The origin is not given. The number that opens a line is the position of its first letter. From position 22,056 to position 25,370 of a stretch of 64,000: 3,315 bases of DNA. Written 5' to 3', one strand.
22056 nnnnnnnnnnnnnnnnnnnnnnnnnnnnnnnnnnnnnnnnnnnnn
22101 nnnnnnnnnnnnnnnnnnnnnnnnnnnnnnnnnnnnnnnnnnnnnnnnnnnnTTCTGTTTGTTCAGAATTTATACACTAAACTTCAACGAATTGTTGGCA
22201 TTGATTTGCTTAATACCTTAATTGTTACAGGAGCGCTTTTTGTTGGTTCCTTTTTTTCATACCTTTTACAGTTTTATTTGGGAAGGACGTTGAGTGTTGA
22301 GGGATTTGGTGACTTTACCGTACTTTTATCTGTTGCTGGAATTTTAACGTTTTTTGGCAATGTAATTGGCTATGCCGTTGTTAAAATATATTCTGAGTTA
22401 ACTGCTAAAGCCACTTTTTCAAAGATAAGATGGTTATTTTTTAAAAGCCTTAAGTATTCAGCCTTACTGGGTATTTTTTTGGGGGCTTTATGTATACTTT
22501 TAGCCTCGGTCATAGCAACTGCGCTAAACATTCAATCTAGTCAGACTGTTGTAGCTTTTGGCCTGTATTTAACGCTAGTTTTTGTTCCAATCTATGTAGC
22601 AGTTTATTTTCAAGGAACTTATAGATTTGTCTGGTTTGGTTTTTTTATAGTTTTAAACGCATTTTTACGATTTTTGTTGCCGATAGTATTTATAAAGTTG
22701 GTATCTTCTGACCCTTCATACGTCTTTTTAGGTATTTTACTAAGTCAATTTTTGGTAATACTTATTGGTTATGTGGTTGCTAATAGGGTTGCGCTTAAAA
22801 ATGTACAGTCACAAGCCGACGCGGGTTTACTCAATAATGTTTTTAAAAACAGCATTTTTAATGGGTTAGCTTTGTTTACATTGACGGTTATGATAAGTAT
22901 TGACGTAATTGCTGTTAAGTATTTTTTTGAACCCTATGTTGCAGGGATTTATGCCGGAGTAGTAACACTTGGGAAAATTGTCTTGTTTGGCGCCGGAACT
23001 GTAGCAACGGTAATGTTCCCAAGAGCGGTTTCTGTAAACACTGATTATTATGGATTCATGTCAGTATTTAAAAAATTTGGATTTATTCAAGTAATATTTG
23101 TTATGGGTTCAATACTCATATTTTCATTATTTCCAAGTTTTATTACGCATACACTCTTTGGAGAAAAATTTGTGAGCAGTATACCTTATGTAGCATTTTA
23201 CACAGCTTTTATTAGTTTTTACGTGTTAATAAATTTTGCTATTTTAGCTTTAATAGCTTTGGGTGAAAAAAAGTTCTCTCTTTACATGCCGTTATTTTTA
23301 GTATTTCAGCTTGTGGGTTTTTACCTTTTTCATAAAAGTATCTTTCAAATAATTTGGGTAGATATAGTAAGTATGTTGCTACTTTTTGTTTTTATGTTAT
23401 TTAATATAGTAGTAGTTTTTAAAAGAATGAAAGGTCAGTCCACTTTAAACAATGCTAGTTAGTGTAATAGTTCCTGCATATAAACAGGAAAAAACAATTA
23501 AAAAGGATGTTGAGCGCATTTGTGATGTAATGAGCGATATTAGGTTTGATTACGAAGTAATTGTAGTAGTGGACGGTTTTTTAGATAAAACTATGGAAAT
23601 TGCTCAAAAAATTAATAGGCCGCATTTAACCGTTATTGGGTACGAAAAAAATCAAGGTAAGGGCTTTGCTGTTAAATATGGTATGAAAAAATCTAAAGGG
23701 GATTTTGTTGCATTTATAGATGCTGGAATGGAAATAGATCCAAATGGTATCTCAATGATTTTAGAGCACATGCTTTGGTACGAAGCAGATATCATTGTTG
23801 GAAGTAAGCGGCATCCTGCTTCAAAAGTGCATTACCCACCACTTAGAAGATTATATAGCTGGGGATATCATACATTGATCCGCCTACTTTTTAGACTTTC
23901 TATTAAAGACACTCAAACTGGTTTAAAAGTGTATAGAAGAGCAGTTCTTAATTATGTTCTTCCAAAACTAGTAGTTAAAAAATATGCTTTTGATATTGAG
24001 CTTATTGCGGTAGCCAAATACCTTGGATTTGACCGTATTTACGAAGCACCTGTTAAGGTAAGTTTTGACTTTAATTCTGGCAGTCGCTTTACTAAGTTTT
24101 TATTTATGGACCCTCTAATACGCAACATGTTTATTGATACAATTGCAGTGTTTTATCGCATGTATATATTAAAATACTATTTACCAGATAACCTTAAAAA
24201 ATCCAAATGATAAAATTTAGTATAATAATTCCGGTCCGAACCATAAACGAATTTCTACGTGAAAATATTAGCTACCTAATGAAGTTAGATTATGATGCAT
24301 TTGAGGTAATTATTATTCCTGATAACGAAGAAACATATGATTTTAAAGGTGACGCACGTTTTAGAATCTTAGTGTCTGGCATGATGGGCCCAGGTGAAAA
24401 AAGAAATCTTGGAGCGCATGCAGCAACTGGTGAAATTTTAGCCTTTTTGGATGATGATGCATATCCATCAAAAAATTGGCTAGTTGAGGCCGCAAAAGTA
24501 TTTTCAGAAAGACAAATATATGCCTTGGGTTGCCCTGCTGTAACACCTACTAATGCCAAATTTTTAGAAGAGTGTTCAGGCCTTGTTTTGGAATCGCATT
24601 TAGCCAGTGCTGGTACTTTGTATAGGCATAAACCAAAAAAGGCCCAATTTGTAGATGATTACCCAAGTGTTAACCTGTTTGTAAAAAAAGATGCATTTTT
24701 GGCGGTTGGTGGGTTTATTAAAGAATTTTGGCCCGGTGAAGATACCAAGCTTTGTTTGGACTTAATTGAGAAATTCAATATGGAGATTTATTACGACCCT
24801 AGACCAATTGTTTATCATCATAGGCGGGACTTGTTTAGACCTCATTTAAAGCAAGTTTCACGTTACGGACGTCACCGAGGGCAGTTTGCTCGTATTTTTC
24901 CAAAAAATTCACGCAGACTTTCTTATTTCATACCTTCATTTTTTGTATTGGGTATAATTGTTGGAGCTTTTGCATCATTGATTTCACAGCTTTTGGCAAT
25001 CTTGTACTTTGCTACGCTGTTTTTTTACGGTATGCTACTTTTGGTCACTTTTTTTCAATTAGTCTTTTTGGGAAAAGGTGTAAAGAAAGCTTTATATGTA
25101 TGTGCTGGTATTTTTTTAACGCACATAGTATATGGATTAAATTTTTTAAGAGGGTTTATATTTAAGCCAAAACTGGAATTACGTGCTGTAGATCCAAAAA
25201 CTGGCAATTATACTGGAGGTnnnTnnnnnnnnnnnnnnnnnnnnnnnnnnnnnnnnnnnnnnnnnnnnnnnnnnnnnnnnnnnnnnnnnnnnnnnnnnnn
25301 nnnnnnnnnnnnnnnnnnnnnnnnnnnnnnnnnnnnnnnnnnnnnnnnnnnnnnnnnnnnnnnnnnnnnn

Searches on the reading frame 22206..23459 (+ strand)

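Call 8: search_protein_families(library=pfam, proteins=[window:22206-23459:+], max_evalue=0.001)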
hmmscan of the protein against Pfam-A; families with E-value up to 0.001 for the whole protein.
window:22206-23459:+ (418 aa): 1 family
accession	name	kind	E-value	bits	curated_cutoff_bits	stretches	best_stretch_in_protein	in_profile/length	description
PF01943.22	Polysacc_synt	-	8.8e-06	25.8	28.2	1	3-273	4-269/274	Polysaccharide biosynthesis protein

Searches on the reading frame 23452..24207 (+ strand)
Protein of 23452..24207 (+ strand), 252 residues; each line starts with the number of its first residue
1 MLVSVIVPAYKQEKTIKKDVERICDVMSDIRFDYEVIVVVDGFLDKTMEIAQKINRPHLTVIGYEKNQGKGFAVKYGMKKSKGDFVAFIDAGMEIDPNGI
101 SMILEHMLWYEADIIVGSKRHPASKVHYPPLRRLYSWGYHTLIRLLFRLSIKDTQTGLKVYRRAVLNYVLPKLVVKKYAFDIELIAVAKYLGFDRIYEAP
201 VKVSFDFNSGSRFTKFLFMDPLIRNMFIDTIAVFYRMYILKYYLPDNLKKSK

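Call 8: search_protein_families(library=pfam, proteins=[window:23452-24207:+], max_evalue=0.001)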
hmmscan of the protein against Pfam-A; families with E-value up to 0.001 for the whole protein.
window:23452-24207:+ (252 aa): 2 families
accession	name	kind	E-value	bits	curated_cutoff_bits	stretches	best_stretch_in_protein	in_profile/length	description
PF00535.33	Glycos_transf_2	-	2.4e-24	86.6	23.3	1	4-167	1-165/168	Glycosyl transferase family 2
PF13641.12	Glyco_tranf_2_3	-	1.5e-08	35.4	27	1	3-195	3-201/230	Glycosyltransferase like family 2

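Call 49: search_protein_families(library=ncbifam, proteins=[window:23452-24207:+], max_evalue=0.01)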
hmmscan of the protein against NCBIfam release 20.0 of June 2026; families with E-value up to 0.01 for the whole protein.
window:23452-24207:+ (252 aa): 24 families
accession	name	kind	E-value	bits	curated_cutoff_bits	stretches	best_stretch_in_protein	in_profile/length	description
TIGR03937.1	PgaC_IcaA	equivalog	1.8e-14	53.5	422.3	1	2-108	46-151/407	poly-beta-1,6-N-acetyl-D-glucosamine synthase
NF058614.1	PPMAGASynPpgS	equivalog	8e-13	48.3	370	1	4-206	3-199/226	polyprenyl-phospho-N-acetylgalactosaminyl synthase PpgS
NF047588.1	GlcsyltransPgfSStrep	equivalog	3.4e-12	46.2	500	1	1-169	1-167/308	glycosyltransferase PgfS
NF007482.0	PRK10073.1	equivalog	1.3e-11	44.1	423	1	2-106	7-109/334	glycosyltransferase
NF007986.1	PRK10714.1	equivalog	1.5e-11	43.9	529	1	3-170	8-173/316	undecaprenyl-phosphate 4-deoxy-4-formamido-L-arabinose transferase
NF041875.1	EPS_EpsD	equivalog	2e-11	43.9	370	1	3-136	1-133/325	exopolysaccharide biosynthesis glycosyltransferase EpsD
NF010496.0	PRK13915.1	equivalog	1.2e-10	41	262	1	3-108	33-143/307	glucosyl-3-phosphoglycerate synthase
TIGR04182.1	glyco_TIGR04182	equivalog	2.7e-10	40.1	325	1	3-189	2-176/293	S-layer glycoprotein N-glycosyltransferase AglJ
NF047683.1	TeichurnBiosyTuaG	equivalog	3.5e-10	39.9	400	1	2-107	7-111/252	teichuronic acid biosynthesis protein TuaG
NF038302.1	EPS_HpsE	equivalog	2.1e-09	36.8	300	1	3-121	3-125/307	hormogonium polysaccharide biosynthesis glycosyltransferase HpsE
TIGR04283.1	glyco_like_mftF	equivalog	3.2e-09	36.7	182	1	3-105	1-95/221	TIGR04283 family arsenosugar biosynthesis glycosyltransferase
TIGR03965.1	mycofact_glyco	equivalog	1.8e-08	33.7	280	1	3-98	76-170/467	mycofactocin biosynthesis glycosyltransferase MftF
NF041391.1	DPhHxTase_Halo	equivalog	8.1e-08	31.5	375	1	9-169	3-153/213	dolichyl-phosphate hexose transferase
NF038299.1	EPS_HpsN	equivalog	6.5e-07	28.6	425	1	2-101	2-100/317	hormogonium polysaccharide biosynthesis glycosyltransferase HpsN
NF041394.1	GtaseAglG_Halo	equivalog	1.1e-06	28.2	440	1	1-106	1-106/304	glucosyl-dolichyl phosphate glucuronosyltransferase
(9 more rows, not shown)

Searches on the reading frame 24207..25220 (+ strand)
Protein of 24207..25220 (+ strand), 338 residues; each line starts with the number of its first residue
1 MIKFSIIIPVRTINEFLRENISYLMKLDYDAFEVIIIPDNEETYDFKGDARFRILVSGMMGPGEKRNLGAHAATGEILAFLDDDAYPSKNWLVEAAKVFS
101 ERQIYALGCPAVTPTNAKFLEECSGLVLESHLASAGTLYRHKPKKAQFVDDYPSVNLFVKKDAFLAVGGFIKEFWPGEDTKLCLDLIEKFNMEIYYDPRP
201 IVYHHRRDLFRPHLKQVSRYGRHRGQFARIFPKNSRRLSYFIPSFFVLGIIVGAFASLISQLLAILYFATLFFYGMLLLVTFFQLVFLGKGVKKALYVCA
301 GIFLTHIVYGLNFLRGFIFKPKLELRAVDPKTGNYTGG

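Call 8: search_protein_families(library=pfam, proteins=[window:24207-25220:+], max_evalue=0.001)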
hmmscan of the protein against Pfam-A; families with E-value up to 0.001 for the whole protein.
window:24207-25220:+ (338 aa): 4 families
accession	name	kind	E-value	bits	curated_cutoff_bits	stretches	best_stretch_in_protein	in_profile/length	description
PF00535.33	Glycos_transf_2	-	1.1e-12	48.7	23.3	1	5-113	1-118/168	Glycosyl transferase family 2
PF13632.12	Glyco_trans_2_3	-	1.9e-09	38.1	27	1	79-278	3-193/198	Glycosyl transferase family group 2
PF10111.15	Glyco_tranf_2_2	-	4.7e-08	33.3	27.3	1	5-210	1-222/276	Glycosyltransferase like family 2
PF13641.12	Glyco_tranf_2_3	-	9.8e-05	22.9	27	1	4-209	3-216/230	Glycosyltransferase like family 2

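Call 49: search_protein_families(library=ncbifam, proteins=[window:24207-25220:+], max_evalue=0.01)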
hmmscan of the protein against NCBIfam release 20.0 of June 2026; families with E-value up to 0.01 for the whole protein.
window:24207-25220:+ (338 aa): 10 families
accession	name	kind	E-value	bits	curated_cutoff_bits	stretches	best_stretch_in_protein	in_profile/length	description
TIGR03965.1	mycofact_glyco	equivalog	3.7e-27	95.3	280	1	5-264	77-341/467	mycofactocin biosynthesis glycosyltransferase MftF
NF041875.1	EPS_EpsD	equivalog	5.4e-17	62.2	370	1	5-234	2-237/325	exopolysaccharide biosynthesis glycosyltransferase EpsD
TIGR04283.1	glyco_like_mftF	equivalog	4e-13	49.5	182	1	5-207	2-188/221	TIGR04283 family arsenosugar biosynthesis glycosyltransferase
NF041394.1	GtaseAglG_Halo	equivalog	2e-12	47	440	1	4-205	3-216/304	glucosyl-dolichyl phosphate glucuronosyltransferase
NF038299.1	EPS_HpsN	equivalog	9.1e-09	34.7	425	1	4-103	3-110/317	hormogonium polysaccharide biosynthesis glycosyltransferase HpsN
NF038302.1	EPS_HpsE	equivalog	1.1e-07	31.1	300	1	52-100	64-112/307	hormogonium polysaccharide biosynthesis glycosyltransferase HpsE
NF050050.1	ProtGlycPglI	equivalog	8.9e-05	22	500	1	2-129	2-137/306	GalNAc(5)-diNAcBac-PP-undecaprenol beta-1,3-glucosyltransferase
NF007482.0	PRK10073.1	equivalog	0.00012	21.2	423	1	3-84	7-95/334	glycosyltransferase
TIGR03937.1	PgaC_IcaA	equivalog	0.0027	16.7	422.3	1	4-93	47-147/407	poly-beta-1,6-N-acetyl-D-glucosamine synthase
NF047683.1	TeichurnBiosyTuaG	equivalog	0.0034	17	400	1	4-96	8-108/252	teichuronic acid biosynthesis protein TuaG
